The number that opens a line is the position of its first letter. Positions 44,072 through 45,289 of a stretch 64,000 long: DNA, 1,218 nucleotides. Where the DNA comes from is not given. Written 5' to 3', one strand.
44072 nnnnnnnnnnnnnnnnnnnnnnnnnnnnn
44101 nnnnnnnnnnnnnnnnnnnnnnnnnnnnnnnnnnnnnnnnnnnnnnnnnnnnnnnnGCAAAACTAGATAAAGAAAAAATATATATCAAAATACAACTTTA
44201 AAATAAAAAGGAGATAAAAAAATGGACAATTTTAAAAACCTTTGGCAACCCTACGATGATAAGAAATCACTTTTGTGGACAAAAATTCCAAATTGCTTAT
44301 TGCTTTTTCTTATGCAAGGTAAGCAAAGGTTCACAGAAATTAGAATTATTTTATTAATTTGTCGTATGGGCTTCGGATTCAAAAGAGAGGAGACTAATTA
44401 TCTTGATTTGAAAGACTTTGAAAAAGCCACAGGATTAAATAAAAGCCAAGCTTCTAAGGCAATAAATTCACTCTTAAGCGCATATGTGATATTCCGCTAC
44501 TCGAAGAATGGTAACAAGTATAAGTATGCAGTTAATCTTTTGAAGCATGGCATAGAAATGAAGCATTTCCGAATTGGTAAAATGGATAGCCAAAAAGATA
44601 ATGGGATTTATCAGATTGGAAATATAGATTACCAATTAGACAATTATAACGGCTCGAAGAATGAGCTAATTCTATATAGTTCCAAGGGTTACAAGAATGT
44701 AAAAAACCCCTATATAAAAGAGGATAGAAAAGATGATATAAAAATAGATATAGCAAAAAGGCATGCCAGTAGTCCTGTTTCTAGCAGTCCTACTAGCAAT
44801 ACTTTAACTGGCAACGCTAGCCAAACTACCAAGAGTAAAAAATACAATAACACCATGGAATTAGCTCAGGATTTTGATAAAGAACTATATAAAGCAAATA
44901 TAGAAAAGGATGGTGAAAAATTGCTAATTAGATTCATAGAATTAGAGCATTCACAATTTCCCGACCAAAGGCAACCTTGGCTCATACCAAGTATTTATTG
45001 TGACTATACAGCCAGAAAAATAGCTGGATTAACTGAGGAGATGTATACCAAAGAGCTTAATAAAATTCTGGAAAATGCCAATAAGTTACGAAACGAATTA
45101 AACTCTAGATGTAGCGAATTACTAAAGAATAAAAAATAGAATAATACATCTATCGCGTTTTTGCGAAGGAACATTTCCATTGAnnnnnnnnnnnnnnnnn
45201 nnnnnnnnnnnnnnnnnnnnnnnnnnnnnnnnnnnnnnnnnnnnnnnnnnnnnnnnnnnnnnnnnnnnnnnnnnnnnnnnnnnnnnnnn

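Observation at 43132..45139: Replication-like module inside the island: consensus promoter, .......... iterons and lambda-O-like initiator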

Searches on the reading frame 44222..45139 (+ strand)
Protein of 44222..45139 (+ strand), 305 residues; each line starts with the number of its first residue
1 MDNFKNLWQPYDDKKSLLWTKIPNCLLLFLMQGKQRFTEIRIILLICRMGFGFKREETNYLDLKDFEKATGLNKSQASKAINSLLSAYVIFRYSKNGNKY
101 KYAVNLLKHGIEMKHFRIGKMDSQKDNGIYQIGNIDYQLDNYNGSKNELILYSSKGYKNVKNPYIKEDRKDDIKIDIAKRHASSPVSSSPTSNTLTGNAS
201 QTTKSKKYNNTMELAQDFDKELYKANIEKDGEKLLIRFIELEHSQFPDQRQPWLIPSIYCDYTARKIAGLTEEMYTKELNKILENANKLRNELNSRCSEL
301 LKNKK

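Call 6: search_protein_families(library=pfam, proteins=[window:44222-45139:+], max_evalue=0.1)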
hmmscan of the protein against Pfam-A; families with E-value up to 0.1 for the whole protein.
window:44222-45139:+ (305 aa): 3 families
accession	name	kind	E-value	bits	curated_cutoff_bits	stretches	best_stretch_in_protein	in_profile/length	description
PF04492.19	Phage_rep_O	-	6.3e-07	30.3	28.7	1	19-95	9-84/95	Bacteriophage replication protein O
PF14394.12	DUF4423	-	0.05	13.8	30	0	62-122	38-96/165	Domain of unknown function (DUF4423)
PF19935.4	DUF6398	-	0.071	13.9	27.2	0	11-79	18-89/106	Domain of unknown function (DUF6398)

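Call 7: search_protein_families(library=phrogs, proteins=[window:44222-45139:+], max_evalue=0.1)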
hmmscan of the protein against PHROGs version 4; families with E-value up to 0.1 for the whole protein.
window:44222-45139:+ (305 aa): 4 families
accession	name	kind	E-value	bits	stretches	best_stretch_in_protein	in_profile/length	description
phrog_18020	-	DNA, RNA and nucleotide metabolism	2.3e-05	25.3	1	40-150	34-144/248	replication initiation O-like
phrog_16826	-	DNA, RNA and nucleotide metabolism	2.5e-05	24.7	1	19-104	11-92/341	DnaD-like helicase loader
phrog_678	-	DNA, RNA and nucleotide metabolism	0.00049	20.8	1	21-163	34-177/346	replication initiation O-like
phrog_270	-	DNA, RNA and nucleotide metabolism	0.018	15.4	1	64-225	71-185/383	replication initiation protein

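Call 14: find_homologous_proteins(query=window:44222-45139:+)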
Query window:44222-45139:+ (305 aa): 2 proteins with E <= 0.001 among 1325 candidates.
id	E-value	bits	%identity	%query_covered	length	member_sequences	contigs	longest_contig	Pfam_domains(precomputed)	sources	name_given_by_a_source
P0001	1.1e-199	680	100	100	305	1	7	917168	PF04492.20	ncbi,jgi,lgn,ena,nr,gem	ncbi:MAG TPA: hypothetical protein PL155_07775 [Candidatus Omnitrophota bacterium]|nr:hypothetical p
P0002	2.6e-41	160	53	52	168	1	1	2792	PF04492.20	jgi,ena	-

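Call 16: find_encoding_contigs(protein=P0002, flank=10000)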
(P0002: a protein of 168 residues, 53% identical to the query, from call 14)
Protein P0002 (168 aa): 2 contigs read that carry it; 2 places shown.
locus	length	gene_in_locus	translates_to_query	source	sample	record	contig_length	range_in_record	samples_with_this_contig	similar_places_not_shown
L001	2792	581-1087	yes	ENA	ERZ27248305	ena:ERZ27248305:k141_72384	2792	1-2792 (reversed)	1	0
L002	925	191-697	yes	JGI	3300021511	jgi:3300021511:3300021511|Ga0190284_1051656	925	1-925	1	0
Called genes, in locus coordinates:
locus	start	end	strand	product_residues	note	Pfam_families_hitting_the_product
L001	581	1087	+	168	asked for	PF04492:Phage_rep_O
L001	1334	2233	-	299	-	PF02899:Phage_int_SAM_1 (weak), PF00589:Phage_integrase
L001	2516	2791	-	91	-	?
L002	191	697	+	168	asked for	PF04492:Phage_rep_O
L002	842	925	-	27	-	?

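Call 17: find_encoding_contigs(protein=P0001, flank=10000, max_places=10)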
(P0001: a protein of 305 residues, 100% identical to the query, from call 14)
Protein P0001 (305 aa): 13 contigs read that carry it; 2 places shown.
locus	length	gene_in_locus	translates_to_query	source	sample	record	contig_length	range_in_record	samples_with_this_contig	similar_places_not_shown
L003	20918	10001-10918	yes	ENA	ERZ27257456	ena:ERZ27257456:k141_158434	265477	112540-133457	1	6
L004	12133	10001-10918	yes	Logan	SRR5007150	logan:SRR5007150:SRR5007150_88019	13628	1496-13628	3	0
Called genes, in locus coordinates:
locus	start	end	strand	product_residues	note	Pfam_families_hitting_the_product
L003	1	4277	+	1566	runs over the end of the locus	PF13195:DUF4011, PF13086:AAA_11 (weak), PF13245:AAA_19 (faint), PF13086:AAA_11 (weak), PF13087:AAA_12, PF18741:MTES_1575, PF11784:DUF3320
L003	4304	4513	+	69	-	-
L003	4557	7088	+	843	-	-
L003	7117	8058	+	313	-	-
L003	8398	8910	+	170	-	-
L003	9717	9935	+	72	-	-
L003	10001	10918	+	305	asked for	PF04492:Phage_rep_O (weak)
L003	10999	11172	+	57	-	PF13411:MerR_1, PF00376:MerR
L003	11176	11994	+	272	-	-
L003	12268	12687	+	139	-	PF07681:DoxX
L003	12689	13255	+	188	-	PF00565:SNase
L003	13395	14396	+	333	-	PF01171:ATP_bind_3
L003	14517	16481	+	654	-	PF06480:FtsH_ext, PF00004:AAA, PF07728:AAA_5 (faint), PF17862:AAA_lid_3, PF01434:Peptidase_M41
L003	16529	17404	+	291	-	PF00809:Pterin_bind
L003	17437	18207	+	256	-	PF02457:DAC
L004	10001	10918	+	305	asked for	PF04492:Phage_rep_O (weak)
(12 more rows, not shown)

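Call 23: search_protein_families(library=padloc, proteins=[window:44222-45139:+], max_evalue=0.01)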
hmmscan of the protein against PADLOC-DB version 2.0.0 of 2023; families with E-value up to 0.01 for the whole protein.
window:44222-45139:+ (305 aa): 0 families

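Call 24: search_protein_families(library=ncbifam, proteins=[window:44222-45139:+], max_evalue=0.01)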
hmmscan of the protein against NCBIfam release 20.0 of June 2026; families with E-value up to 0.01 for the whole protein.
window:44222-45139:+ (305 aa): 1 family
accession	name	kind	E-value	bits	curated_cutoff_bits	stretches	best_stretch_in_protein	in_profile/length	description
TIGR01610.1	phage_O_Nterm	equivalog_domain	6.7e-05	23.3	45.5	1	19-95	7-82/95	phage replication protein O, N-terminal domain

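Call 26: search_solved_structures(query=window:44222-45139:+, max_evalue=10)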
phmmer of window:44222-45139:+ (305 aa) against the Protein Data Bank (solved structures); distinct sequences matched with E-value up to 10: 0.

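Call 30: search_protein_representatives(protein=window:44222-45139:+)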
Query: 305 residues. Proteins with E-value up to 0.001 (for the whole library): 92; up to 1e-10: 44; up to 1e-30: 18. The best 92 are listed.
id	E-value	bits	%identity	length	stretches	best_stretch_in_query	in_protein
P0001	3.4e-200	679.8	100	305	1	1-305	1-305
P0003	7.9e-58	212.6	52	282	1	6-193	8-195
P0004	1.0e-53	199.1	47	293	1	3-225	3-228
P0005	2.7e-53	197.7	52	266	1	1-195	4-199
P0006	1.8e-52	195.0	44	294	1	2-283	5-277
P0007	2.4e-48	181.5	48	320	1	5-212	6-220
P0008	7.6e-45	170.0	52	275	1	3-158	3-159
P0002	8.3e-42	160.0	52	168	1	5-165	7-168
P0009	1.8e-41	158.9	43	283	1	4-195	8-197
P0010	3.5e-39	151.4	44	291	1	3-202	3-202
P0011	7.9e-38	147.0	38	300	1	3-224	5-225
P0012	5.0e-36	141.0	41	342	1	4-204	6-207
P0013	5.1e-35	137.7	38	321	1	6-232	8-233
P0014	1.4e-33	133.0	56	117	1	6-115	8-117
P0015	1.3e-32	129.8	38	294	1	5-222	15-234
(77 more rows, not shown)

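Call 32: search_protein_families(library=pfam, alignment_id=A1, max_evalue=0.001)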
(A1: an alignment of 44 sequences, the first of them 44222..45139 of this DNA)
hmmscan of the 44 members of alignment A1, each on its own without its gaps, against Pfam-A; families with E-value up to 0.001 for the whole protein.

A. member 1, window:44222-45139:+ (305 aa): 1 family
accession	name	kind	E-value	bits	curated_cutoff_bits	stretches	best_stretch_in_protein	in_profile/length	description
PF04492.19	Phage_rep_O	-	6.3e-07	30.3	28.7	1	19-95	9-84/95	Bacteriophage replication protein O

B. families by the number of members that match (of 44 scanned): 4 families
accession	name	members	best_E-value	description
PF04492.19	Phage_rep_O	43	4.2e-11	Bacteriophage replication protein O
PF13730.12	HTH_36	2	2.1e-05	Helix-turn-helix domain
PF01051.27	Rep3_N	2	0.00035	Initiator Replication protein, WH1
PF12802.13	MarR_2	1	5.9e-06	MarR family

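Call 33: predict_structure(protein=window:44222-45139:+)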
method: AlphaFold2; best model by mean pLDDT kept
length: 305 residues; sequences in the alignment: 1
mean_pLDDT: 40.6   pTM: 0.29
mean pLDDT of the five models: 40.6, 34.7, 33.7, 32.2, 30.8
residues with pLDDT >= 90: 0; 70-90: 14; 50-70: 57; < 50: 234
segments of 3 or more residues with pLDDT < 50: 1-71, 77-204, 252-261, 267-276
pLDDT, mean of each block of 10 residues (from residue 1): 24 26 33 33 35 26 44 51 35 30 39 33 35 36 31 30 29 23 28 28 56 64 64 70 68 46 48 46 50 52 52
secondary structure, 60 per line:
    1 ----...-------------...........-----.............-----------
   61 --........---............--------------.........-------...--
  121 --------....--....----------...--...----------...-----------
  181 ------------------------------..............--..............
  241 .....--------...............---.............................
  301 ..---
elements in order: H21-31 H37-49 H63-70 H74-85 H100-108 E116-118 E129-132 E135-138 E149-151 H211-224 H227-245 H254-268 H272-302

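Call 34: search_solved_structures(query=A1, max_evalue=1, show_alignments=2)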
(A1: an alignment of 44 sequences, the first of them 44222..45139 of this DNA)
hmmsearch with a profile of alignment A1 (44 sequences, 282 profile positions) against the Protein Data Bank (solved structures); distinct sequences matched with E-value up to 1: 10.
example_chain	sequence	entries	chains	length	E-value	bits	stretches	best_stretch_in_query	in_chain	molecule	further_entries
3nrv_A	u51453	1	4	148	0.00011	25.4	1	67-114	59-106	Putative transcriptional regulator (MarR/EmrR family)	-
2efq_A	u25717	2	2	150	0.067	16.2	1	64-92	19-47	150aa long hypothetical transcriptional regulator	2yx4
2efo_A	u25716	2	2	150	0.074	16.1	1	64-92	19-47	150aa long hypothetical transcriptional regulator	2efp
5jlu_A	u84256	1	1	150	0.077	16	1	62-95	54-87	Adhesin competence repressor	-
2e7w_A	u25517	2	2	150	0.079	16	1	64-92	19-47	150aa long hypothetical transcriptional regulator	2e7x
5jls_A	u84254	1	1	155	0.08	16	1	62-95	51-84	Adhesin competence repressor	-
2pmh_A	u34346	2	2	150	0.087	15.9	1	64-92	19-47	150aa long hypothetical transcriptional regulator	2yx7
3s2w_A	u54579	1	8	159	0.26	14.3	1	67-112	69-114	Transcriptional regulator, MarR family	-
2efn_A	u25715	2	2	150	0.4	13.7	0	64-92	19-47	150aa long hypothetical transcriptional regulator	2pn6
8esq_r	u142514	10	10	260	0.81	12.7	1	126-225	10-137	Ribosome biogenesis protein nsa2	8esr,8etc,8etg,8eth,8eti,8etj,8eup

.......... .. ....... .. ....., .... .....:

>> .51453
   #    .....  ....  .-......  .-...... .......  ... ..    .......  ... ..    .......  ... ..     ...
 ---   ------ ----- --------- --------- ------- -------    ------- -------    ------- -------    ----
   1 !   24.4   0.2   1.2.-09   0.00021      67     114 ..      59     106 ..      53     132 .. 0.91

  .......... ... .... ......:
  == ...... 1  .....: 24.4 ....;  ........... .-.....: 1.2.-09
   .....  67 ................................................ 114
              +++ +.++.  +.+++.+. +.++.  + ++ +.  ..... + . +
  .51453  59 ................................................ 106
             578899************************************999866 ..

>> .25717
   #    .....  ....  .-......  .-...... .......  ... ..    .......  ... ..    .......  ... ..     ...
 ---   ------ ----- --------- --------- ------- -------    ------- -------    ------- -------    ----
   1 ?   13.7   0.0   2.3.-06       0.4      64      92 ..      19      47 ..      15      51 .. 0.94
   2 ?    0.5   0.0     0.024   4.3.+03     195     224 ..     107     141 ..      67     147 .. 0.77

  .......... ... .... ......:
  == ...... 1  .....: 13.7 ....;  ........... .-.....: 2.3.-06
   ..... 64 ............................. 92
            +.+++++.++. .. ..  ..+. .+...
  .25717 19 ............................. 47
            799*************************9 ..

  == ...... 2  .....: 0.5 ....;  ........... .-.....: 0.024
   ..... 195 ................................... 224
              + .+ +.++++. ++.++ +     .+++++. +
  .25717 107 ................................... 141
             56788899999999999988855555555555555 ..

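Call 38: find_related_loci(query=A2, collection=genome_contigs, flank=10000)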
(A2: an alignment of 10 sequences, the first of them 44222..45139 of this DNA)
Query A2 (305 aa) in genome_contigs; peptide patterns used: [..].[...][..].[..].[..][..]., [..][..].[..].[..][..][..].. (x = any residue, [..] = any of these).
18 stretches matched a pattern; 2 encode a relative of the query (tblastn E <= 1e-3); 2 distinct loci.
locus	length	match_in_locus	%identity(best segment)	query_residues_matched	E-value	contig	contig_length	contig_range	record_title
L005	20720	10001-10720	43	6-239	3e-54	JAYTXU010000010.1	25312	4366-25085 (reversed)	MAG: Candidatus Omnitrophota bacterium isolate GFS_5990 GFS_5990_9, whole genome shotgun sequence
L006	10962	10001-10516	42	7-176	3e-34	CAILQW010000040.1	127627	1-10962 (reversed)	MAG: Candidatus Omnitrophica bacterium isolate AM4_bin-704 genome assembly, contig: bin-704:40/67, whole genome shotgun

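Call 39: find_related_loci(query=A2, collection=metagenome_contigs, flank=10000)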
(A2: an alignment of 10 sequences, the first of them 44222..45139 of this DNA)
Query A2 (305 aa) in metagenome_contigs; peptide patterns used: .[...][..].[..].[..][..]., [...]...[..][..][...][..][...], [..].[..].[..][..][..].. (x = any residue, [..] = any of these).
221 stretches matched a pattern; 2 encode a relative of the query (tblastn E <= 1e-3); 2 distinct loci.
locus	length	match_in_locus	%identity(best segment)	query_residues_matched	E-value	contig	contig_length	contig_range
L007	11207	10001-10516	42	7-176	2e-34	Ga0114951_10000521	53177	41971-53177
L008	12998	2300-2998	32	7-240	7e-28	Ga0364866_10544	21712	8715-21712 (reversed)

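Call 40: find_related_loci(query=A2, collection=viral_contigs, flank=10000)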
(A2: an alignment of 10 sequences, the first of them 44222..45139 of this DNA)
Query A2 (305 aa) in viral_contigs; peptide patterns used: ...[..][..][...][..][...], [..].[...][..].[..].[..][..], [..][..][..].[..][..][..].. (x = any residue, [..] = any of these).
55 stretches matched a pattern, but none encodes a relative of the query by tblastn (E <= 1e-3).

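Call 47: search_protein_families(library=pfam, proteins=[L005:11040-12227:+, L005:9572-9937:+, L005:8226-9233:+, L005:7241-8089:+, L005:5584-6396:+, L005:6397-6885:+, L005:4119-5198:+, L008:3777-4952:+, L008:3469-3675:+, L008:1222-1800:+], max_evalue=0.01)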
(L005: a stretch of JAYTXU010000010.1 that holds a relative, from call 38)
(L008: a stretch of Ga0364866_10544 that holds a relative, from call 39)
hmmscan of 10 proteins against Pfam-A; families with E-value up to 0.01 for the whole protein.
L005:11040-12227:+ (395 aa): 7 families
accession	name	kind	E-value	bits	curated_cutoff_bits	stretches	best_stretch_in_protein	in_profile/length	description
PF00589.27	Phage_integrase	-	1.2e-35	123.2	27.1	1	199-356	2-172/172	Phage integrase family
PF24624.1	Int_N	-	6.4e-12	46.5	27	1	96-191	6-100/100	Phage integrase, N-terminal domain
PF13102.12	Phage_int_SAM_5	-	3.7e-05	24.4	22.3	1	94-174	1-84/98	Phage integrase SAM-like domain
PF14659.12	Phage_int_SAM_3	-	0.00087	19.9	22.6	1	95-145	2-53/58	Phage integrase, N-terminal SAM-like domain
PF22022.2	Phage_int_M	-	0.0015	19.2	27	1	95-184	1-91/96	Phage integrase central domain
PF23137.1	HVO_0758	-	0.0025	18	27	1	4-37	18-52/55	HVO_0758 mu-protein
PF02899.23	Phage_int_SAM_1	-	0.0028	18.3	22.3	0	119-173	23-80/83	Phage integrase, N-terminal SAM-like domain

L005:9572-9937:+ (121 aa): 0 families

L005:8226-9233:+ (335 aa): 8 families
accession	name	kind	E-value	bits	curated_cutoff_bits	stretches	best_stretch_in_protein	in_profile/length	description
PF13177.12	DNA_pol3_delta2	-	3.8e-21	76.2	27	1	23-177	2-157/161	DNA polymerase III, delta subunit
PF21960.2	RCF1-5-like_lid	-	3.6e-07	30.5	27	1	188-222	2-37/43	RCF1/5-like, AAA+ ATPase lid domain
PF00004.35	AAA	-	2.7e-06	28.3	21.2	1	44-175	1-126/131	ATPase family associated with various cellular activities (AAA)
PF25361.1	AAA_lid_RFC1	-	0.00011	22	34.9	1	183-222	2-41/59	RFC1-like, AAA+ ATPase lid domain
PF05496.18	RuvB_N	-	0.00027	21.2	27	1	13-67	2-59/159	Holliday junction DNA helicase RuvB P-loop domain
PF13191.12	AAA_16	-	0.0025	18.8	32.6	1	29-66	11-49/167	AAA ATPase domain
PF13401.12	AAA_22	-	0.0034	18.1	27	0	44-66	8-30/130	AAA domain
PF07728.20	AAA_5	-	0.0082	16.6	22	0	45-66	3-25/139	AAA domain (dynein-related subfamily)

L005:7241-8089:+ (282 aa): 1 family
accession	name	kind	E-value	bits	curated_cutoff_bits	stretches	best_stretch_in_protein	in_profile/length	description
PF23862.1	CdsD_C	-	8.7e-06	26.1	27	1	30-71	4-47/56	CdsD C-terminal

L005:5584-6396:+ (270 aa): 0 families

L005:6397-6885:+ (162 aa): 3 families
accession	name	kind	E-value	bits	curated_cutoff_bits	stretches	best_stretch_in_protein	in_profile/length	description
PF06005.17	ZapB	-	0.00046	21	31.5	1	31-77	17-63/71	Cell division protein ZapB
PF11559.13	ADIP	-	0.0043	17.6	34.3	1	25-71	66-112/151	Afadin- and alpha -actinin-Binding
PF15294.11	Leu_zip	-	0.0051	16.8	28.2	1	26-129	104-204/275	Leucine zipper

L005:4119-5198:+ (359 aa): 4 families
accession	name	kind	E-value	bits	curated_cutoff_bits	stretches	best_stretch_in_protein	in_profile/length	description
PF00589.27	Phage_integrase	-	5.1e-33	114.7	27.1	1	163-326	1-168/172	Phage integrase family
PF24624.1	Int_N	-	9e-09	36.4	27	1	84-155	27-99/100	Phage integrase, N-terminal domain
PF13495.12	Phage_int_SAM_4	-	8.5e-05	23.3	27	1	82-138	21-79/85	Phage integrase, N-terminal SAM-like domain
PF13102.12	Phage_int_SAM_5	-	0.00093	20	22.3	1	61-142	2-87/98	Phage integrase SAM-like domain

L008:3777-4952:+ (391 aa): 4 families
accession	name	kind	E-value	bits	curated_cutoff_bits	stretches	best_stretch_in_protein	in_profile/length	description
PF00589.27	Phage_integrase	-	1.7e-38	132.5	27.1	1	197-353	2-171/172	Phage integrase family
PF24624.1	Int_N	-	2.1e-06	28.8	27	1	120-189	29-100/100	Phage integrase, N-terminal domain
PF13102.12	Phage_int_SAM_5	-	8.1e-06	26.6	22.3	1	95-183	2-94/98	Phage integrase SAM-like domain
PF23137.1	HVO_0758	-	0.0033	17.6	27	0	3-37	17-52/55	HVO_0758 mu-protein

L008:3469-3675:+ (68 aa): 0 families

L008:1222-1800:+ (192 aa): 0 families

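Call 54: predict_structure(alignment_id=A1)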
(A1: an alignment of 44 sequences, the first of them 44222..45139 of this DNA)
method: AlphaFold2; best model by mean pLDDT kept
length: 305 residues; sequences in the alignment: 44
mean_pLDDT: 77.5   pTM: 0.53
mean pLDDT of the five models: 77.5, 77.3, 76.8, 76.6, 76.2
residues with pLDDT >= 90: 112; 70-90: 110; 50-70: 32; < 50: 51
segments of 3 or more residues with pLDDT < 50: 135-144, 161-201
pLDDT, mean of each block of 10 residues (from residue 1): 73 91 94 96 96 92 97 98 94 94 94 90 61 46 58 79 43 43 43 41 70 90 89 89 80 77 73 77 79 80 75
secondary structure, 60 per line:
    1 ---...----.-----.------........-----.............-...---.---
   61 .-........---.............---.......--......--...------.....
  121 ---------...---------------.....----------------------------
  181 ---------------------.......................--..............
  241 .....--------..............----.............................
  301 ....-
elements in order: H24-31 H37-49 H63-70 H74-86 E90-96 E99-104 E116-120 E130-132 E148-152 H202-224 H227-245 H254-267 H272-304
